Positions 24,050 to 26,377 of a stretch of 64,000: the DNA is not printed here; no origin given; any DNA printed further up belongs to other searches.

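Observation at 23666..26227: Divergent sHSP (Hsp20) and N-domain-less ClpB/ClpC-like disaggregase pair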

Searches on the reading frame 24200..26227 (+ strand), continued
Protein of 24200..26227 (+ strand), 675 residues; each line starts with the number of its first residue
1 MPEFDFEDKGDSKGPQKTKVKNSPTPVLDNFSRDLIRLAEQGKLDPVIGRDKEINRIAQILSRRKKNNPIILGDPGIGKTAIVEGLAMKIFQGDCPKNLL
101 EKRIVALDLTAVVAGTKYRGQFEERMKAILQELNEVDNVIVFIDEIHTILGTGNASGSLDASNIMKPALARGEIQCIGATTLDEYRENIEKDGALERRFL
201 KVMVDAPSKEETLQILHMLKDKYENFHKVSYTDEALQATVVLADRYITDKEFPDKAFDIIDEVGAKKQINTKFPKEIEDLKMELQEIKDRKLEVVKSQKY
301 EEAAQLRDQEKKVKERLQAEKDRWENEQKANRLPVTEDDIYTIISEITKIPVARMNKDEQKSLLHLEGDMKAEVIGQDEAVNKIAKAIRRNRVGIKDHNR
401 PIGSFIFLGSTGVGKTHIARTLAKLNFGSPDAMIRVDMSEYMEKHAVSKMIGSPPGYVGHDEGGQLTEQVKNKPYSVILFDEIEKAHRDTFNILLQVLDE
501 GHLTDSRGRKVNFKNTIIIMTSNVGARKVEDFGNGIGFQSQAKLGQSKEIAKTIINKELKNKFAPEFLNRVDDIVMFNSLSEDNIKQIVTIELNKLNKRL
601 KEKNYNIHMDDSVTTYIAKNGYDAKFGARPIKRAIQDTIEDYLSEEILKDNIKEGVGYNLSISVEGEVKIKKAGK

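Call 51: predict_structure(alignment_id=A1)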
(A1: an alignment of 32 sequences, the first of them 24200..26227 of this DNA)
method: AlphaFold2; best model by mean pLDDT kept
length: 675 residues; sequences in the alignment: 32
mean_pLDDT: 74.7   pTM: 0.63
mean pLDDT of the five models: 74.7, 69.8, 69.0, 60.4, 52.5
residues with pLDDT >= 90: 12; 70-90: 480; 50-70: 127; < 50: 56
segments of 3 or more residues with pLDDT < 50: 1-21, 152-157, 530-546, 623-628
pLDDT, mean of each block of 10 residues (from residue 1): 28 35 69 84 76 83 77 65 87 84 81 61 79 83 77 49 75 81 68 67 75 87 87 90 78 84 82 80 88 81 82 87 80 86 83 66 79 77 79 63 55 68 84 85 77 64 75 83 81 79 72 81 61 40 48 70 75 67 76 87 88 81 48 80 88 88 83 70
secondary structure, 60 per line:
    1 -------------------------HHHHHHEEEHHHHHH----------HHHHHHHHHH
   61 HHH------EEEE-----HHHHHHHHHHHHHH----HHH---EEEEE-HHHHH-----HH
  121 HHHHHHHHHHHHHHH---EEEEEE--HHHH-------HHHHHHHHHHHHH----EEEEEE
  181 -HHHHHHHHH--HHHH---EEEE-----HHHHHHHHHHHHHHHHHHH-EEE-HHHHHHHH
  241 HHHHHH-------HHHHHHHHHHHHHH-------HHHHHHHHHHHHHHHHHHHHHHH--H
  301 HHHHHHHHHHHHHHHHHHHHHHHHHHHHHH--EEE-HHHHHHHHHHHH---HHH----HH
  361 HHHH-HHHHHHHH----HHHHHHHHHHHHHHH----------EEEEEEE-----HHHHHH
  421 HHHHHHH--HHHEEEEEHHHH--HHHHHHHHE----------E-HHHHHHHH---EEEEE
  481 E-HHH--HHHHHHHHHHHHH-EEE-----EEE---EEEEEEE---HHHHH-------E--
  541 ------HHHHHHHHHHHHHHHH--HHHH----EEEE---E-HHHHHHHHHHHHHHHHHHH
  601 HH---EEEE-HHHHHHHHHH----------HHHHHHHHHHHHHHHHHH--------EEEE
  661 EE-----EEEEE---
elements in order (helices of 4 or more, strands of 3 or more residues): H26-31 E32-34 H35-40 H51-63 E70-73 H79-92 E103-107 H109-113 H119-135 E139-144 H147-150 H158-170 E175-180 H182-190 H193-196 E200-203 H209-227 E229-231 H233-246 H254-267 H275-297 H300-330 E333-335 H337-348 H359-364 H366-373 H378-392 E403-409 H415-427 E433-437 H438-441 H444-451 H465-472 E476-481 H488-500 E502-504 E510-512 E516-522 H526-530 H547-562 H565-568 E573-576 H582-602 E606-609 H611-620 H631-648 E657-662 E668-672
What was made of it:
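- On ClpC (class I Hsp100, ClpP-coupled): Two helices, 275-297 and 300-330, in the model (call 51).
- The model shows a 56-residue two-helix M-domain with pLDDT 80-88 (call 51).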

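Call 54: fold_search(model_id=the predicted structure, library=pdb)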
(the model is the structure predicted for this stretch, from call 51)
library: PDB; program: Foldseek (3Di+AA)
matches with E <= 10: 1759; with E <= 0.001: 1241
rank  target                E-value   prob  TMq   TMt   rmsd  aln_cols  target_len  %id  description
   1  9a66_A                2.4e-70  1.00  0.72  0.62  11.5       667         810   51  Integrative model of CLPC-CLPP by crosslinking MS and deep learning (released 2024-09-18)
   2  9rai_b                8.4e-66  1.00  0.69  0.61   8.2       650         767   54  Structure of the S.aureus MecA/ClpC/ClpP degradation system (released 2025-09-10)
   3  9rai_e                7.8e-65  1.00  0.70  0.63   8.4       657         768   54  Structure of the S.aureus MecA/ClpC/ClpP degradation system (released 2025-09-10)
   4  9rai_c                1.2e-62  1.00  0.69  0.61   9.1       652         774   54  Structure of the S.aureus MecA/ClpC/ClpP degradation system (released 2025-09-10)
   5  9rai_d                6.3e-62  1.00  0.68  0.61   9.1       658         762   53  Structure of the S.aureus MecA/ClpC/ClpP degradation system (released 2025-09-10)
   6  9gi1_e                2.0e-60  1.00  0.69  0.78   5.5       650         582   52  Structure of the S.aureus MecA/ClpC/ClpP degradation system (released 2025-08-20)
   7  9rai_f                4.1e-60  1.00  0.78  0.70   7.8       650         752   53  Structure of the S.aureus MecA/ClpC/ClpP degradation system (released 2025-09-10)
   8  9gi1_b                5.9e-60  1.00  0.68  0.77   5.6       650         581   52  Structure of the S.aureus MecA/ClpC/ClpP degradation system (released 2025-08-20)
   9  9gi1_c                3.3e-59  1.00  0.69  0.77   7.2       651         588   52  Structure of the S.aureus MecA/ClpC/ClpP degradation system (released 2025-08-20)
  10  6qs4_C                4.8e-58  1.00  0.68  0.73  14.2       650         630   48  Two-Step Activation Mechanism of the ClpB Disaggregase for Sequential Substrate Threading by the Main ATPase Motor. (released 2019-07-03)
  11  7abr_D                5.9e-58  1.00  0.69  0.77   7.9       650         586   49  Cryo-EM structure of B. subtilis ClpC (DWB mutant) hexamer bound to a substrate polypeptide (released 2021-10-06)
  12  9qqr_E                7.2e-58  1.00  0.69  0.75   8.7       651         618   50  S.aureus ClpC decameric resting state (released 2025-07-30)
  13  9qcl_A                1.7e-57  1.00  0.69  0.74   8.5       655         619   51  S.aureus ClpC tetradecameric resting state (released 2025-08-27)
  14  9qcl_B                2.9e-57  1.00  0.68  0.61   8.4       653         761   51  S.aureus ClpC tetradecameric resting state (released 2025-08-27)
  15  9gi1_d                5.1e-57  1.00  0.67  0.77   7.5       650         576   51  Structure of the S.aureus MecA/ClpC/ClpP degradation system (released 2025-08-20)
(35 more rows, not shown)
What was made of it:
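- Foldseek top hits are ClpC-ClpP and MecA/ClpC/ClpP complexes (call 54).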

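Call 56: find_related_loci(query=window:24200-26227:+, collection=genome_contigs, flank=3000)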
Query window:24200-26227:+ (675 aa) in genome_contigs; peptide patterns used: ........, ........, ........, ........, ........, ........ (x = any residue, [..] = any of these).
600 stretches matched a pattern (row limit reached: there are more); 600 encode a relative of the query (tblastn E <= 1e-3); the best 80 are kept; 80 distinct loci.
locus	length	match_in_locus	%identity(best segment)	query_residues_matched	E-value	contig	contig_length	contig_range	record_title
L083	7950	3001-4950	58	12-659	0e+0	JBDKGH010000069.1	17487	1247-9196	MAG: Bacteroidota bacterium isolate farmington_2019_sw_WHONDRS-S19S_0053_B_bin.73 scaffold_374144, whole genome shotgun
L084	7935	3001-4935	59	12-655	0e+0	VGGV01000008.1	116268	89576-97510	MAG: Bacteroidetes bacterium isolate K_Offshore_80m_m1_206 K_Offshore_80m_m1_206_Ga0194132_10000220, whole genome shotgu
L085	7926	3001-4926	59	15-655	0e+0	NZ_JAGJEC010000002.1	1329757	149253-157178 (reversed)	Maribacter sp. MMG018 assembly_contig_2, whole genome shotgun sequence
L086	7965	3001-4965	58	23-673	0e+0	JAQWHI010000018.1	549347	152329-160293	MAG: Crocinitomicaceae bacterium isolate cluster1_bin.25 k141_415461, whole genome shotgun sequence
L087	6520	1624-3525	59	23-655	0e+0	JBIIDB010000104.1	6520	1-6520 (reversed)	MAG: Chitinophagaceae bacterium isolate ME2000-08-17pf_3300042335_group1_bin110 Rohwer_bin480_scaffold_14474_c1, whole g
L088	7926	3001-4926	59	15-655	0e+0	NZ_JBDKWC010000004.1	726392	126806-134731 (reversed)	Flavobacterium olei strain JCM 31673 NODE_4_length_726392_cov_209.155309, whole genome shotgun sequence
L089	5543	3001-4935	58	12-655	0e+0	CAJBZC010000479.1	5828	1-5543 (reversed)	uncultured bacterium isolate Loc090519-1m_bin-0896 genome assembly, contig: bin-0896:479/583, whole genome shotgun seque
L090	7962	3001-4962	58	5-655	0e+0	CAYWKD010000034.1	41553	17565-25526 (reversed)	MAG TPA_asm: uncultured Saprospiraceae bacterium isolate SRP141376_co5_379 genome assembly, contig: NODE_2078_length_415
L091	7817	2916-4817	59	23-655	0e+0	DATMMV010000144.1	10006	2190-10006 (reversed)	MAG TPA_asm: Bacteroidia bacterium isolate SMAG_U12833 k141_554744, whole genome shotgun sequence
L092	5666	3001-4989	57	3-655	0e+0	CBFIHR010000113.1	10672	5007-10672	MAG: Saprospiraceae bacterium isolate Co_bin_797_strict genome assembly, contig: Co_bin_797_strict_c114, whole genome sh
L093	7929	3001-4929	59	14-655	0e+0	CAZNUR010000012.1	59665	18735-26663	MAG TPA_asm: uncultured Chitinophaga sp. isolate SRP278252_co3_606 genome assembly, contig: NODE_592_length_59665_cov_26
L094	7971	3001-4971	58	1-655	0e+0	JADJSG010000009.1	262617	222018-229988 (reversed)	MAG: Bacteroidetes bacterium isolate Hade_18-Q3-R52-61_BATAC.692 tig00407190-10-2629100, whole genome shotgun sequence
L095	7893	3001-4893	58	26-655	0e+0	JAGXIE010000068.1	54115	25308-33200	MAG: Flavobacteriaceae bacterium isolate LH_M79 k141_316244, whole genome shotgun sequence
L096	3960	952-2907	57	5-655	0e+0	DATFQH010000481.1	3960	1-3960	MAG TPA_asm: Pedobacter sp. isolate SMAG_U9324 k141_2482451, whole genome shotgun sequence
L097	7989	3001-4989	58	23-675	0e+0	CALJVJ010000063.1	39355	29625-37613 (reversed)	MAG: uncultured Saprospiraceae bacterium isolate H3_Bin_Bin_212_1_1 genome assembly, contig: c_000000061546, whole genom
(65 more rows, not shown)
